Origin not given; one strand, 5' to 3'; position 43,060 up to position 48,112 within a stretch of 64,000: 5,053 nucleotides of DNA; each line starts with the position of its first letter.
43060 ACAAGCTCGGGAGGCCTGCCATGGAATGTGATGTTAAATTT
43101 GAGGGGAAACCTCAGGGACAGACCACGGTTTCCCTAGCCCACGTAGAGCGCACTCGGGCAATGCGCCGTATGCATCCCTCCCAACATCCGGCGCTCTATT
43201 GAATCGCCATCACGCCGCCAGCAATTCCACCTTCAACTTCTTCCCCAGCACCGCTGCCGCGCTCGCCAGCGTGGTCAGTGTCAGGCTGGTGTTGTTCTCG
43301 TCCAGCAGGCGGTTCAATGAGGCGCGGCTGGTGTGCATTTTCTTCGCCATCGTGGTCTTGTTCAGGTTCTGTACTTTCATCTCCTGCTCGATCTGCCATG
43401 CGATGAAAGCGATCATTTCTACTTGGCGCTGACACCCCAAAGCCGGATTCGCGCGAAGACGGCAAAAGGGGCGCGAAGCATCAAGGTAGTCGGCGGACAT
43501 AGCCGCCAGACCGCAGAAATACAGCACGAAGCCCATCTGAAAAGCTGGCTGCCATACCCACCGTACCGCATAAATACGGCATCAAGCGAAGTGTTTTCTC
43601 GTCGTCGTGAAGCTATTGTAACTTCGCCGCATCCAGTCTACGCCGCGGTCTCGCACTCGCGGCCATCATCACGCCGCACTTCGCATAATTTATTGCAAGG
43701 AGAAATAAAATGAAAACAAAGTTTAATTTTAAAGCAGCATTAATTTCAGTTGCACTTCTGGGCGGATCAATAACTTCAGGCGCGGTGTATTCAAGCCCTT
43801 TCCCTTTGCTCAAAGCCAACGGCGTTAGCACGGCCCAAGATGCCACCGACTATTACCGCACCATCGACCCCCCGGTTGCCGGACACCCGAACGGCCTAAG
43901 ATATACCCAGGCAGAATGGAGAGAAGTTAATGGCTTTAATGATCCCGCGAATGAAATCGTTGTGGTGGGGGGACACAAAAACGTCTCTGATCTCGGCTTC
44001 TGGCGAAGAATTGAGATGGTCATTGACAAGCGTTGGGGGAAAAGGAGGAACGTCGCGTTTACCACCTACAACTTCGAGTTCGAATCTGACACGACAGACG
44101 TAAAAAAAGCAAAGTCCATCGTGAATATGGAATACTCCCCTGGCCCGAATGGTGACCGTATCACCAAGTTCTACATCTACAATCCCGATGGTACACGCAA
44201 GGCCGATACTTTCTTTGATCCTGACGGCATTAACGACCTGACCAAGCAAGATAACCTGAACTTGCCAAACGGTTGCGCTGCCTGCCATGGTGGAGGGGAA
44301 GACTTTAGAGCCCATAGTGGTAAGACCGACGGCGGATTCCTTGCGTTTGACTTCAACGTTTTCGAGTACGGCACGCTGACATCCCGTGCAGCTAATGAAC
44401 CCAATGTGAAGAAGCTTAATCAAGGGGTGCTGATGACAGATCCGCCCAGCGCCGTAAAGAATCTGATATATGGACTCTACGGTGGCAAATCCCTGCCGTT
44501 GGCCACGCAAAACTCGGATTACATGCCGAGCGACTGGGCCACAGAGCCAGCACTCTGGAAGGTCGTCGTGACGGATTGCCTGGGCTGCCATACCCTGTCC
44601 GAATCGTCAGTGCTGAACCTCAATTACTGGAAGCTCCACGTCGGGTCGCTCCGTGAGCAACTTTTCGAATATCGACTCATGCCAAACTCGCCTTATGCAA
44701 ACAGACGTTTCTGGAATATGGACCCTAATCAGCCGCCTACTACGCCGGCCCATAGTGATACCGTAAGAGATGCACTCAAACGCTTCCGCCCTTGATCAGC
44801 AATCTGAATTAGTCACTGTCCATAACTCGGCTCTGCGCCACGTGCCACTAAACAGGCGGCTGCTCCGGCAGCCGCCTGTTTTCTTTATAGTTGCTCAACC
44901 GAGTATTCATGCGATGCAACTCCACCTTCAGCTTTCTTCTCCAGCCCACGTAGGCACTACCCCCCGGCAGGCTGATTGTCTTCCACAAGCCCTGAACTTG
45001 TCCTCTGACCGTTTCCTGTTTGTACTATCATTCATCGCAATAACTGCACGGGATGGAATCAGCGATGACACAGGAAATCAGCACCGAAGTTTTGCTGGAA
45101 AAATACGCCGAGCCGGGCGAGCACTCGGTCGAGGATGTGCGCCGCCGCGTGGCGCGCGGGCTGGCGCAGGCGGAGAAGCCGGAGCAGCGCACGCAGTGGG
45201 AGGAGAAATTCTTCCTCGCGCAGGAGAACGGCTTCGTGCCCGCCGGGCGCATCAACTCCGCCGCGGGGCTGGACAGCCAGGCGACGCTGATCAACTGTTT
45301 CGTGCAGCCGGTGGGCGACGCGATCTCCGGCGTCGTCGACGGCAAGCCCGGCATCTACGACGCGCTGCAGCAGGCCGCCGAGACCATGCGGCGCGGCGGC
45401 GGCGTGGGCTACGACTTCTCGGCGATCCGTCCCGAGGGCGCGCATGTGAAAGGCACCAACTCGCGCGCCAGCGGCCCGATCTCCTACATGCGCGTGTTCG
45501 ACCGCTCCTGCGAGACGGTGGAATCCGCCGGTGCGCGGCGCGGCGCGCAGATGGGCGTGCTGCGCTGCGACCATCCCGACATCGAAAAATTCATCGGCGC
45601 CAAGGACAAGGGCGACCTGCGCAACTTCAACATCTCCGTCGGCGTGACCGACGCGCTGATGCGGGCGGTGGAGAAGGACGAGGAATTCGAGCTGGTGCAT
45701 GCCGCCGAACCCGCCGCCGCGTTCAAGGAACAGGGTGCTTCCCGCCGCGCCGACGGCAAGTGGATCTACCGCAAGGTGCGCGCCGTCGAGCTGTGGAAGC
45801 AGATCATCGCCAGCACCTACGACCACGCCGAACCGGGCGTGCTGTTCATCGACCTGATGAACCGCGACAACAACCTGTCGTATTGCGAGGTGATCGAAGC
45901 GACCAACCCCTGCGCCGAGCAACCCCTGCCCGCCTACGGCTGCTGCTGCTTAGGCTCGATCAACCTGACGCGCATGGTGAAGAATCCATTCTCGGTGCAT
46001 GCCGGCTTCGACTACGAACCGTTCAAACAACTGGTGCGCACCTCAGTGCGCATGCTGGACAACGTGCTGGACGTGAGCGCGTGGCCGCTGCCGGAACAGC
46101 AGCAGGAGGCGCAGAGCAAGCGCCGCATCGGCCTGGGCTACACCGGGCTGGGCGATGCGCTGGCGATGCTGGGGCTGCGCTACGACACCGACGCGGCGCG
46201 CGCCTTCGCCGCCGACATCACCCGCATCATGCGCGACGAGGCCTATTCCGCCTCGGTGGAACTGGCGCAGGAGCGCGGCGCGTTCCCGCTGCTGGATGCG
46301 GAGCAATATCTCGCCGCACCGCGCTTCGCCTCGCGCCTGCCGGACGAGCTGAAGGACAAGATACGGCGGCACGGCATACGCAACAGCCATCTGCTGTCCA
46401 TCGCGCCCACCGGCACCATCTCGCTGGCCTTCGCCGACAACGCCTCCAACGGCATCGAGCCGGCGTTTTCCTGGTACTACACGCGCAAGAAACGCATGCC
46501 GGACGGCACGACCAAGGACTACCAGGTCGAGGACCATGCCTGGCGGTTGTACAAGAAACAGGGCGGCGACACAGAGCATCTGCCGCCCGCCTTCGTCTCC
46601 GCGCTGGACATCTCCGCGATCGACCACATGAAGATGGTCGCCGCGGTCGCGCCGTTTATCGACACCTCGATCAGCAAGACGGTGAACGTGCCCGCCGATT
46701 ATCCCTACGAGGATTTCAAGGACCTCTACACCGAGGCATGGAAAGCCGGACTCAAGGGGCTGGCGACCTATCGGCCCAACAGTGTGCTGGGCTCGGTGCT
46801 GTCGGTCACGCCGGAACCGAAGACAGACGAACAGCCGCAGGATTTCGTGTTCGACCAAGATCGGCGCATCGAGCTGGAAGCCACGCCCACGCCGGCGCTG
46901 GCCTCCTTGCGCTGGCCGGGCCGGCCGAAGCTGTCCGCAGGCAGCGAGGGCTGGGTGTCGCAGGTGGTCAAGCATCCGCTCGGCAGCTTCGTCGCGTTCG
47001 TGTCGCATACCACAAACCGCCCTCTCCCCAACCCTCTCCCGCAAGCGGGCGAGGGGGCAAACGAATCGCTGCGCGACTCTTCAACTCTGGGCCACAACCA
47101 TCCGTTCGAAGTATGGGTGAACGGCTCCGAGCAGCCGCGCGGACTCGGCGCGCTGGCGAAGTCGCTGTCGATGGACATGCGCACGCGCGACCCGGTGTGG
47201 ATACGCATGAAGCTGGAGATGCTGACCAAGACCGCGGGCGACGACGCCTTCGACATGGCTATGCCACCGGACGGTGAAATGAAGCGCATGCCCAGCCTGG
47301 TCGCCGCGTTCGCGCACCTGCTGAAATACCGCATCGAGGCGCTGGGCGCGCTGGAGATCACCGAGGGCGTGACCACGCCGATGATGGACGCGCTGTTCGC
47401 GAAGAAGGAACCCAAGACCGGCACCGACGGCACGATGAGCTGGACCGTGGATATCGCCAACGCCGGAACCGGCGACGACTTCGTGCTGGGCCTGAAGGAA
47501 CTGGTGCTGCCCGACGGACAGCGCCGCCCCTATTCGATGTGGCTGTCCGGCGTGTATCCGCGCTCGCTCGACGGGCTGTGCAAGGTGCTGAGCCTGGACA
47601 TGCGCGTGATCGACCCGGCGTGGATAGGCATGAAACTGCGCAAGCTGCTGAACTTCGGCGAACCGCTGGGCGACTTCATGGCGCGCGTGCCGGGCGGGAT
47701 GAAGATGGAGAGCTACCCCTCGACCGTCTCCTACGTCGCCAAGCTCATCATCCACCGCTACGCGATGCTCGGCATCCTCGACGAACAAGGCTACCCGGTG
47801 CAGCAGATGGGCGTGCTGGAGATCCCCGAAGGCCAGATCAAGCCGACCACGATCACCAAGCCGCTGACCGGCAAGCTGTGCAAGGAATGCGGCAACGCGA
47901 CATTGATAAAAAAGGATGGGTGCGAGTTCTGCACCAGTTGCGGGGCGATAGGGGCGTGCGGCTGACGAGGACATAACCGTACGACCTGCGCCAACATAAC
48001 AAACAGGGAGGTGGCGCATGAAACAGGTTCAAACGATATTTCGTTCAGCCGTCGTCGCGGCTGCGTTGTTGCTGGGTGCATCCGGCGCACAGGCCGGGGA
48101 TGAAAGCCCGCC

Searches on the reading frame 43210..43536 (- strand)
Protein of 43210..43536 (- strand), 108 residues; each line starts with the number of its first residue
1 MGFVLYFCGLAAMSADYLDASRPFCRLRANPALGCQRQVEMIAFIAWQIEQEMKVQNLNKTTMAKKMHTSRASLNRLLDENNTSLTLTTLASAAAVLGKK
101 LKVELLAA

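Call 68: search_protein_families(library=pfam, proteins=[window:43210-43536:-], max_evalue=0.001)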
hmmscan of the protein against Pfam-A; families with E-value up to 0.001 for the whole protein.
window:43210-43536:- (108 aa): 1 family
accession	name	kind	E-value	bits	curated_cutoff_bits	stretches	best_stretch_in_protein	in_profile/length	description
PF13744.12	HTH_37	-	0.00011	22.4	27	1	45-103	19-77/80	Helix-turn-helix domain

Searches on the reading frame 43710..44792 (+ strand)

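Call 68: search_protein_families(library=pfam, proteins=[window:43710-44792:+], max_evalue=0.001)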
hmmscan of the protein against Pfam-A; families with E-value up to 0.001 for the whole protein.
window:43710-44792:+ (361 aa): 0 families

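Call 79: search_protein_families(library=ncbifam, proteins=[L099:5465-6964:+, window:43710-44792:+], max_evalue=0.00001)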
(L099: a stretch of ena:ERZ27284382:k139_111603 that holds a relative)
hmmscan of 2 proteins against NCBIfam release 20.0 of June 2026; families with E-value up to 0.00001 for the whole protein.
L099:5465-6964:+ (500 aa): 4 families
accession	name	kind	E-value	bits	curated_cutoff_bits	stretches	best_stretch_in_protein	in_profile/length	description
NF001399.0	PRK00283.1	subfamily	5.1e-09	35.8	279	0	235-373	130-254/300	tyrosine recombinase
TIGR02224.1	recomb_XerC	equivalog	1.5e-08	34.4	335.15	1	235-372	124-247/295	tyrosine recombinase XerC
TIGR02225.1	recomb_XerD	equivalog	8.7e-08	31.8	329.6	0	237-372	122-244/290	site-specific tyrosine recombinase XerD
NF040815.2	recomb_XerA_Arch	equivalog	3.4e-06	26.8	220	0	216-372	110-224/263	site-specific tyrosine recombinase/integron integrase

window:43710-44792:+ (361 aa): 0 families

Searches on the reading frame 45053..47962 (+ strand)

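Call 68: search_protein_families(library=pfam, proteins=[window:45053-47962:+], max_evalue=0.001)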
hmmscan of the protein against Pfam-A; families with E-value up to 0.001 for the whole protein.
window:45053-47962:+ (970 aa): 2 families
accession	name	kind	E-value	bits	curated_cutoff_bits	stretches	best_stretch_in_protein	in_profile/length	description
PF02867.20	Ribonuc_red_lgC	-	4.4e-131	438.5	23.9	1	81-573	2-523/523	Ribonucleotide reductase, barrel domain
PF00317.26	Ribonuc_red_lgN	-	2.3e-08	34.4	28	1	8-75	5-76/77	Ribonucleotide reductase, all-alpha domain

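Call 79: search_protein_families(library=ncbifam, proteins=[L099:5465-6964:+], max_evalue=0.00001)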
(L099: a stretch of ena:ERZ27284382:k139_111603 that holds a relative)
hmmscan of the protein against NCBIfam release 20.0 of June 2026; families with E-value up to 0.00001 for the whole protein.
L099:5465-6964:+ (500 aa): 4 families
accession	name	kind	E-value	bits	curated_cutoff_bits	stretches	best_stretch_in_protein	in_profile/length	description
NF001399.0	PRK00283.1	subfamily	5.1e-09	35.8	279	0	235-373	130-254/300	tyrosine recombinase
TIGR02224.1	recomb_XerC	equivalog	1.5e-08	34.4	335.15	1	235-372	124-247/295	tyrosine recombinase XerC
TIGR02225.1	recomb_XerD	equivalog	8.7e-08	31.8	329.6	0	237-372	122-244/290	site-specific tyrosine recombinase XerD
NF040815.2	recomb_XerA_Arch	equivalog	3.4e-06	26.8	220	0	216-372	110-224/263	site-specific tyrosine recombinase/integron integrase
